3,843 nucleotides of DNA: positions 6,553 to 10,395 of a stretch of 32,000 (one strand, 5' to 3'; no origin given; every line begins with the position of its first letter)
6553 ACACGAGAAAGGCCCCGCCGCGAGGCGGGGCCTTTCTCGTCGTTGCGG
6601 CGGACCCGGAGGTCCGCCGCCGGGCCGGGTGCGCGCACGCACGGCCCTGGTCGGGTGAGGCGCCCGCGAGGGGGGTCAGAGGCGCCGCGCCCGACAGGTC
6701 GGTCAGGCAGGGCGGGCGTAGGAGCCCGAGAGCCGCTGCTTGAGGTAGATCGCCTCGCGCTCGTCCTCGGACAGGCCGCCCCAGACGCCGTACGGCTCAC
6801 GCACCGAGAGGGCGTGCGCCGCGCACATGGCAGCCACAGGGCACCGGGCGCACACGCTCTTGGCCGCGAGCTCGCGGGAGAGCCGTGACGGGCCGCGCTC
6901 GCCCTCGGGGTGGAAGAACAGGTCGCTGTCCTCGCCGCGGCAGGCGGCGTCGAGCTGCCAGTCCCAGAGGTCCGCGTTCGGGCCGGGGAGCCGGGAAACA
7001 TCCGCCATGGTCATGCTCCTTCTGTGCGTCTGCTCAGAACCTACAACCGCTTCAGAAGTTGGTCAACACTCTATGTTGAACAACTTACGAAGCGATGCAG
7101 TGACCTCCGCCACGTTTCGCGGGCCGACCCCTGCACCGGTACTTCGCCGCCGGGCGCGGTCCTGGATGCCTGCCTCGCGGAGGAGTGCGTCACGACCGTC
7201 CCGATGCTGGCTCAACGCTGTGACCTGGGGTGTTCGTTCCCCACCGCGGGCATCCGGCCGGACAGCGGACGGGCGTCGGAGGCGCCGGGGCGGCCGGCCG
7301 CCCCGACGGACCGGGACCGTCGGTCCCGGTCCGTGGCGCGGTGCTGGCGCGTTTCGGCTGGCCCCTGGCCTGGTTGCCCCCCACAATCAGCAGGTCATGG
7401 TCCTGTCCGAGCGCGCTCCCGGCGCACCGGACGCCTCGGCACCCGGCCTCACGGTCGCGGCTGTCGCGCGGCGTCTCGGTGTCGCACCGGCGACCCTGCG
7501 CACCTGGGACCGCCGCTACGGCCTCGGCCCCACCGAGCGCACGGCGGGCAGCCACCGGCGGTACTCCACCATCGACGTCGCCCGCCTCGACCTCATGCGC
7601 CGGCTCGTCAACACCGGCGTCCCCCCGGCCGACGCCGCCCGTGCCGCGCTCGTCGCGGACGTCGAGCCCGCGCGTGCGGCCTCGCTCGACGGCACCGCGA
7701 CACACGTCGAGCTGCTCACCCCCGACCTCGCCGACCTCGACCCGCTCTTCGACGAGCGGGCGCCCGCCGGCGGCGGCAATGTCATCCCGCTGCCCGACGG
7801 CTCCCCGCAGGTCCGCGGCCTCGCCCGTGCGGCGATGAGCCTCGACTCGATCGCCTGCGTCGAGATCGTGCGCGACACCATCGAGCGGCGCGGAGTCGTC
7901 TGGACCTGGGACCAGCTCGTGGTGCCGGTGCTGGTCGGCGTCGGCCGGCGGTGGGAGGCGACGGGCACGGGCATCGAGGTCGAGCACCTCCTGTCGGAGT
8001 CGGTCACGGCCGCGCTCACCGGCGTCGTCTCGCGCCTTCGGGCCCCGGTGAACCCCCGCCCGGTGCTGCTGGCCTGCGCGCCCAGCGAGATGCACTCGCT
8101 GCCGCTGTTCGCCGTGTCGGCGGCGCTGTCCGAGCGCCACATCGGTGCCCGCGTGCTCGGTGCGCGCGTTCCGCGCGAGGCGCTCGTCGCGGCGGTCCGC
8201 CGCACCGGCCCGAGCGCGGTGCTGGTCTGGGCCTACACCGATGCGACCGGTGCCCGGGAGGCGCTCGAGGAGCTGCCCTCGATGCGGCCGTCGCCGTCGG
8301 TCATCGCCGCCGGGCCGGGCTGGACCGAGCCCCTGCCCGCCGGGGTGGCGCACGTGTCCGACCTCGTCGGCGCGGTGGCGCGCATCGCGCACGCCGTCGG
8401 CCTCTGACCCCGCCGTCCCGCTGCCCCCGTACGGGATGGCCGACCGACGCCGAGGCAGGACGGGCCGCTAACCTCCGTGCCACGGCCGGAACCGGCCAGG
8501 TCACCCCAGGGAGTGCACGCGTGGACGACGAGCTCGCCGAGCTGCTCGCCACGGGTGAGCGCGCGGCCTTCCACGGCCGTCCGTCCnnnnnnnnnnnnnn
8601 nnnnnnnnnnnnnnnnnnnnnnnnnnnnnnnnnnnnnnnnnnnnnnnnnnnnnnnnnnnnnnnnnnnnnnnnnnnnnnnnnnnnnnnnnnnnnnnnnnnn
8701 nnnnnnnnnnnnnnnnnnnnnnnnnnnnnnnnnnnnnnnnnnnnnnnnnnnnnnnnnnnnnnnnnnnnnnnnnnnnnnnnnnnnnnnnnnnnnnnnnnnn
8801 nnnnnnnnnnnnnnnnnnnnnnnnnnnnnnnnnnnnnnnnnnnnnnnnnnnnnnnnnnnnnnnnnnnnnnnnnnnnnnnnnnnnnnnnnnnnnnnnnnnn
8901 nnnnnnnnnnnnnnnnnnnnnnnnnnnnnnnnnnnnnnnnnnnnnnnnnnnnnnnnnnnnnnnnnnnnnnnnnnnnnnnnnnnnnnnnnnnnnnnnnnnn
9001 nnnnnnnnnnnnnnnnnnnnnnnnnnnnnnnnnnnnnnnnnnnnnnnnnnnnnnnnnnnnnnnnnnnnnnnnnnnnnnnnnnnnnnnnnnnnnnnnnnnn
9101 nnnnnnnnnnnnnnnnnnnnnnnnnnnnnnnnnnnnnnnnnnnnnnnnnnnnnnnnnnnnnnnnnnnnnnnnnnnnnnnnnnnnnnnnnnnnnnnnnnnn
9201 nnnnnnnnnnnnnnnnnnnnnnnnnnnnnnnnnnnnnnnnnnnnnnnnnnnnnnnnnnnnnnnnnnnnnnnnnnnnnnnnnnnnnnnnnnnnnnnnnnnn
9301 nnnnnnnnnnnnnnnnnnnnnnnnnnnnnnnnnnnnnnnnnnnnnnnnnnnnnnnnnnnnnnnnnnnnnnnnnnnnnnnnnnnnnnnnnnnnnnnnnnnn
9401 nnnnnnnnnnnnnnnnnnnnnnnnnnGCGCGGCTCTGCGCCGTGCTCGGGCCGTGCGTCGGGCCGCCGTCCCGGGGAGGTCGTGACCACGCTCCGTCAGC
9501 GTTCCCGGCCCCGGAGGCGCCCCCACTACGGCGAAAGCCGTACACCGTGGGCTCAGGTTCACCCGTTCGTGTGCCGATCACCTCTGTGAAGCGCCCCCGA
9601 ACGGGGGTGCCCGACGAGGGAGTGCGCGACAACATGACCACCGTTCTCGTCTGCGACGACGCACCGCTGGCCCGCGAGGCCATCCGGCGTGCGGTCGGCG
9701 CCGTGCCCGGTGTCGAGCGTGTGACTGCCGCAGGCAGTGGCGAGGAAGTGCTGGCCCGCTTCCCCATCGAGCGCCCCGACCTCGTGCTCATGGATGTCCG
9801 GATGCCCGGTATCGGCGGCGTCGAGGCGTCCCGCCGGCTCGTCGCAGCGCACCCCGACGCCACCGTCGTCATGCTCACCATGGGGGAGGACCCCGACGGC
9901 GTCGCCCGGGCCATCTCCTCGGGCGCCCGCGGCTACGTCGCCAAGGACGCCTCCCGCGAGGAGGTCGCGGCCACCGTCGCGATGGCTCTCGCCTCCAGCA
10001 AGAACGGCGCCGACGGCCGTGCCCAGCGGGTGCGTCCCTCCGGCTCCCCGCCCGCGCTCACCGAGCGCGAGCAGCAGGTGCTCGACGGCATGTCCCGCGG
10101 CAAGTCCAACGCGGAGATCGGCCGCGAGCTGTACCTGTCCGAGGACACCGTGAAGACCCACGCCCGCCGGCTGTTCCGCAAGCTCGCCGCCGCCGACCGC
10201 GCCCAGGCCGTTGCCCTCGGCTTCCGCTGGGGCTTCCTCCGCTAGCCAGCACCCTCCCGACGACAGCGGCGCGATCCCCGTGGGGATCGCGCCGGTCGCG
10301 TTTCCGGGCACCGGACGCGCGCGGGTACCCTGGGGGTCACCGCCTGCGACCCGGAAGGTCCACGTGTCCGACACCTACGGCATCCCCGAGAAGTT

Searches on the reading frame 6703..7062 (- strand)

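Call 17: search_protein_families(library=pfam, proteins=[window:6703-7062:-], max_evalue=0.0001)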
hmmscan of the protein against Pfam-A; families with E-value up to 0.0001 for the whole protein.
window:6703-7062:- (119 aa): 1 family
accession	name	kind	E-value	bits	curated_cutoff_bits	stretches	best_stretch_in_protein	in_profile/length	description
PF02467.21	Whib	-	2.3e-26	92.6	23.6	1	35-104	1-64/65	Transcription factor WhiB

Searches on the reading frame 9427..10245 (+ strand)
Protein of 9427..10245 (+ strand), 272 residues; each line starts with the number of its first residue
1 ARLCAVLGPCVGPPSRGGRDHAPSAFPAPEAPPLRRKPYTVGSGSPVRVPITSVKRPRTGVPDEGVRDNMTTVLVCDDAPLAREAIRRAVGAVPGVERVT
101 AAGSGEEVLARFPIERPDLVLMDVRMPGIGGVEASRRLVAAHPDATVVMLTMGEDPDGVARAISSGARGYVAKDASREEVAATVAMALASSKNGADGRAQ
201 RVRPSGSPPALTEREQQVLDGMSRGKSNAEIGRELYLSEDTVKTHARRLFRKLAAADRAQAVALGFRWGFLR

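Call 17: search_protein_families(library=pfam, proteins=[window:9427-10245:+], max_evalue=0.0001)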
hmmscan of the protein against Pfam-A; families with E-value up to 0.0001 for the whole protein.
window:9427-10245:+ (272 aa): 2 families
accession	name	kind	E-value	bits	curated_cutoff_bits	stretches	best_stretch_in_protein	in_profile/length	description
PF00072.30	Response_reg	-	3.1e-23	82.5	30.2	1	73-184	1-110/111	Response regulator receiver domain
PF00196.25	GerE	-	1.8e-17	63.2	23.5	1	210-263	2-55/57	Bacterial regulatory proteins, luxR family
